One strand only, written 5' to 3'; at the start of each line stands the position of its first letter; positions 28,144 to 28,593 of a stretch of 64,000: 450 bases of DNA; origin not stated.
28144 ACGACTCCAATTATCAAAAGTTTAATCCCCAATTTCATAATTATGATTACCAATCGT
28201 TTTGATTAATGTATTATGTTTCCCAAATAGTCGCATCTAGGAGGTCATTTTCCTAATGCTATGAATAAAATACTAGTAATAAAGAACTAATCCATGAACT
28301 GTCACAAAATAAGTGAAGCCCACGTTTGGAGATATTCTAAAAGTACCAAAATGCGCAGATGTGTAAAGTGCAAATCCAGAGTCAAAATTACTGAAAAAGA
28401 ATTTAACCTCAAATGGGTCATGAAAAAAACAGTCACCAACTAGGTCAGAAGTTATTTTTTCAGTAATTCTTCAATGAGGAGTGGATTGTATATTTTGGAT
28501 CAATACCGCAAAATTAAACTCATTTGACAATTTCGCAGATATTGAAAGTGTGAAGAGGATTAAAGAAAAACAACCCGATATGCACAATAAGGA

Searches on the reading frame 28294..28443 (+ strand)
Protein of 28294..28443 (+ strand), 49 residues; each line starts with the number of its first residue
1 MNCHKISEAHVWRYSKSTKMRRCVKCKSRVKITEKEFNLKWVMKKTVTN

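Call 7: search_protein_families(library=pfam, max_evalue=1, proteins=[window:28294-28443:+])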
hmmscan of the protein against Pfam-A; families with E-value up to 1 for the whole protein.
window:28294-28443:+ (49 aa): 1 family
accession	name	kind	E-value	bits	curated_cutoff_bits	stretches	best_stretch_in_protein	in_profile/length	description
PF08189.16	Meleagrin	-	0.052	13.8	25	1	5-25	14-34/38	Meleagrin/Cygnin family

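Call 78: search_protein_families(library=ncbifam, max_evalue=0.01, proteins=[window:28294-28443:+])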
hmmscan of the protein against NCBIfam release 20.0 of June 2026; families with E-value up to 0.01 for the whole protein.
window:28294-28443:+ (49 aa): 0 families

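Call 88: search_protein_families(library=phrogs, max_evalue=0.01, proteins=[window:28294-28443:+])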
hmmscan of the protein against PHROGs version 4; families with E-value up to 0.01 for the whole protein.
window:28294-28443:+ (49 aa): 0 families

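Call 89: search_protein_families(library=padloc, max_evalue=0.01, proteins=[window:28294-28443:+])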
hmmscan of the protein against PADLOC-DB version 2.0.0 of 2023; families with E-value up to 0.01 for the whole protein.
window:28294-28443:+ (49 aa): 0 families
